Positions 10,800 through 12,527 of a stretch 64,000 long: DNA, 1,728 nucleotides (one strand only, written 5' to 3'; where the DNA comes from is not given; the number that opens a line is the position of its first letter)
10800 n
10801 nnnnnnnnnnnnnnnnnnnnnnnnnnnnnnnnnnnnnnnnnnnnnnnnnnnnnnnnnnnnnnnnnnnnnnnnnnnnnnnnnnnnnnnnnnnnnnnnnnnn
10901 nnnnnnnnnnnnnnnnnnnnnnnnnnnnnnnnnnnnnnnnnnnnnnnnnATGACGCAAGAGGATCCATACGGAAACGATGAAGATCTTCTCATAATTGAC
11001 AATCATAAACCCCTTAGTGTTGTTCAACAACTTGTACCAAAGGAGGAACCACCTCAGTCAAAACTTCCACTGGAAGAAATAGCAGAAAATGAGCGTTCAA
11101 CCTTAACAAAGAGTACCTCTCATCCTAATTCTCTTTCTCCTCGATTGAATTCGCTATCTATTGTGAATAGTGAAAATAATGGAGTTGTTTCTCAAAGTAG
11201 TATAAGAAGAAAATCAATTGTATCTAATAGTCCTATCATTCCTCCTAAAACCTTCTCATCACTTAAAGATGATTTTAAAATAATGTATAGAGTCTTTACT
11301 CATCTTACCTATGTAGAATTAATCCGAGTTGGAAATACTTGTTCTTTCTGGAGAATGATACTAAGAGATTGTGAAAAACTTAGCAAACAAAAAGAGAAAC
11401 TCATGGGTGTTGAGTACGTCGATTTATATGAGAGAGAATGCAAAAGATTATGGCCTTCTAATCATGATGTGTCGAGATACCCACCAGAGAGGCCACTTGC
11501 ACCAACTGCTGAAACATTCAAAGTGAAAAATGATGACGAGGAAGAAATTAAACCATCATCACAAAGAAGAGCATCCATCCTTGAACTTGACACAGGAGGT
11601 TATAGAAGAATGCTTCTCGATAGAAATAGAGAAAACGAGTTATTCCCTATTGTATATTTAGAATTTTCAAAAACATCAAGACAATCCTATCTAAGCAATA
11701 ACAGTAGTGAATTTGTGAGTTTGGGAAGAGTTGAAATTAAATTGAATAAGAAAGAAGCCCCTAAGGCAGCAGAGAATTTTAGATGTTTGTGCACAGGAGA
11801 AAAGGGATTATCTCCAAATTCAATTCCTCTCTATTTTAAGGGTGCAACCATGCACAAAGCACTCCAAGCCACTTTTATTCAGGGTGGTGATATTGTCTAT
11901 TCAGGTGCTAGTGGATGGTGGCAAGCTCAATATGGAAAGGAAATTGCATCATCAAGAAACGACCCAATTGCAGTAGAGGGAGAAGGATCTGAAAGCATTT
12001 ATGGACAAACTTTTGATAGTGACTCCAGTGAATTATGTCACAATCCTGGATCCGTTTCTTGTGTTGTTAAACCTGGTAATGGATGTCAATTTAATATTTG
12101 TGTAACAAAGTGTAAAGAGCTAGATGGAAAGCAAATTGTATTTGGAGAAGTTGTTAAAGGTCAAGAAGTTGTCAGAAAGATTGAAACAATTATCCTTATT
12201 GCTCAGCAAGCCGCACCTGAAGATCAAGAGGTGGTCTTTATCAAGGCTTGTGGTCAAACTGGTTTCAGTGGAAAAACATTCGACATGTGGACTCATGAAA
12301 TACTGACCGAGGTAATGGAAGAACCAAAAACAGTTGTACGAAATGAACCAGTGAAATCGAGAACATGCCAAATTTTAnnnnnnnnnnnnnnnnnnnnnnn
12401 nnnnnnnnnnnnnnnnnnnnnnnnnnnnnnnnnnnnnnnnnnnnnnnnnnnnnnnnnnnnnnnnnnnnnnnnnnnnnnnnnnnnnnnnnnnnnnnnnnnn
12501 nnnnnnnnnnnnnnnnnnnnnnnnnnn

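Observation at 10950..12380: F-box domain fused to a cyclophilin-type PPIase domain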

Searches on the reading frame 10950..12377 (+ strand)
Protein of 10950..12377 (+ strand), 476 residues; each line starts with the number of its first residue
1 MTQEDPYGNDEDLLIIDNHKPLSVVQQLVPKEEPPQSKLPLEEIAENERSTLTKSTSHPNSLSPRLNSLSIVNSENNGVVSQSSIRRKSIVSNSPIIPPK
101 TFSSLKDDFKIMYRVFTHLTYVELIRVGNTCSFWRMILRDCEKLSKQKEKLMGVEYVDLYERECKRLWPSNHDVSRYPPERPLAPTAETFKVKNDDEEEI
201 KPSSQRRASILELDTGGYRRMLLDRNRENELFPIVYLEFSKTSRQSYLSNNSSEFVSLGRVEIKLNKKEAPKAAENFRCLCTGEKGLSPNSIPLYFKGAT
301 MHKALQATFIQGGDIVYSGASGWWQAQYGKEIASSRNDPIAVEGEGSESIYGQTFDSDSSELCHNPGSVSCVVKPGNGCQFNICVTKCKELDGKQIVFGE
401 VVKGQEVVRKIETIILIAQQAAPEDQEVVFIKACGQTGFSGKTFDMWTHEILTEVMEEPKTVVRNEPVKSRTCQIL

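Call 4: search_protein_families(library=pfam, proteins=[window:10950-12377:+], max_evalue=10)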
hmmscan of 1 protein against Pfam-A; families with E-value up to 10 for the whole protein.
window:10950-12377:+ (476 aa): 4 families
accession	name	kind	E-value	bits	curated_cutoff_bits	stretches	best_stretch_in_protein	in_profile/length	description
PF00160.26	Pro_isomerase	-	2.7e-27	96.4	21.7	1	257-417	8-140/159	Cyclophilin type peptidyl-prolyl cis-trans isomerase/CLD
PF12937.12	F-box-like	-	0.0012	19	24.3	1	111-141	8-38/47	F-box-like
PF00646.38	F-box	-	0.017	15.5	20.5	1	110-144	7-41/43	F-box domain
PF21712.3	RASSF8-10_RA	-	0.53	10.8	27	1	385-431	29-76/79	Ras association domain-containing protein 8/10, RA domain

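Call 5: search_solved_structures(query=window:10950-12377:+, max_evalue=0.01, show_alignments=2)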
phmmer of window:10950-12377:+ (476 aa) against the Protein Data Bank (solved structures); distinct sequences matched with E-value up to 0.01: 139 (the best 60 are shown).
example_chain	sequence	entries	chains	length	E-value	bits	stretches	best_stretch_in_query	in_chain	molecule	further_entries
6lxp_A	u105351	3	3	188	5.4e-26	94.5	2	343-436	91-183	Peptidyl-prolyl cis-trans isomerase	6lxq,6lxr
6lxo_A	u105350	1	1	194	5.8e-26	94.4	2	343-436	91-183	Peptidyl-prolyl cis-trans isomerase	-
4hy7_A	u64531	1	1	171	1.3e-25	93.2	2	343-436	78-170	Peptidyl-prolyl cis-trans isomerase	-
4e1q_A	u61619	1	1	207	2.8e-25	92.2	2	343-436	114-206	Peptidyl-prolyl cis-trans isomerase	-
4jjm_A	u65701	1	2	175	4.6e-25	91.4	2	341-436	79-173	Peptidyl-prolyl cis-trans isomerase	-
4jcp_A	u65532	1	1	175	1.5e-24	89.8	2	258-321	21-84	Peptidyl-prolyl cis-trans isomerase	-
10af_A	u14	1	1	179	1.9e-24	89.4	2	343-422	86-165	Peptidyl-prolyl cis-trans isomerase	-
1dyw_A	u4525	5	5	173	1.6e-23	86.4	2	343-414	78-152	CYCLOPHILIN 3 | PEPTIDYL-PROLYL CIS-TRANS ISOMERASE 3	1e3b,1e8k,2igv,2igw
2mc9_A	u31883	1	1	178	1.9e-23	86.1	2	342-436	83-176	Peptidyl-prolyl cis-trans isomerase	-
2gw2_A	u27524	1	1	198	5.6e-23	84.6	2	343-435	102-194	Peptidyl-prolyl cis-trans isomerase G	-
2wfi_A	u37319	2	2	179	7.1e-23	84.2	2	343-435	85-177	PEPTIDYL-PROLYL CIS-TRANS ISOMERASE G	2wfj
5yb9_A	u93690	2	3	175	8.3e-23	84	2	258-318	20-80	Peptidyl-prolyl cis-trans isomerase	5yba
6hmz_X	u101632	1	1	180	1.9e-22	82.8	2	343-436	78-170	Peptidyl-prolyl cis-trans isomerase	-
2hqj_A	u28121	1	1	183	3.6e-22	81.9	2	256-319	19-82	Peptidyl-prolyl cis-trans isomerase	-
1ihg_A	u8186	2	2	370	3.8e-22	81.8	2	258-317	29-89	Cyclophilin 40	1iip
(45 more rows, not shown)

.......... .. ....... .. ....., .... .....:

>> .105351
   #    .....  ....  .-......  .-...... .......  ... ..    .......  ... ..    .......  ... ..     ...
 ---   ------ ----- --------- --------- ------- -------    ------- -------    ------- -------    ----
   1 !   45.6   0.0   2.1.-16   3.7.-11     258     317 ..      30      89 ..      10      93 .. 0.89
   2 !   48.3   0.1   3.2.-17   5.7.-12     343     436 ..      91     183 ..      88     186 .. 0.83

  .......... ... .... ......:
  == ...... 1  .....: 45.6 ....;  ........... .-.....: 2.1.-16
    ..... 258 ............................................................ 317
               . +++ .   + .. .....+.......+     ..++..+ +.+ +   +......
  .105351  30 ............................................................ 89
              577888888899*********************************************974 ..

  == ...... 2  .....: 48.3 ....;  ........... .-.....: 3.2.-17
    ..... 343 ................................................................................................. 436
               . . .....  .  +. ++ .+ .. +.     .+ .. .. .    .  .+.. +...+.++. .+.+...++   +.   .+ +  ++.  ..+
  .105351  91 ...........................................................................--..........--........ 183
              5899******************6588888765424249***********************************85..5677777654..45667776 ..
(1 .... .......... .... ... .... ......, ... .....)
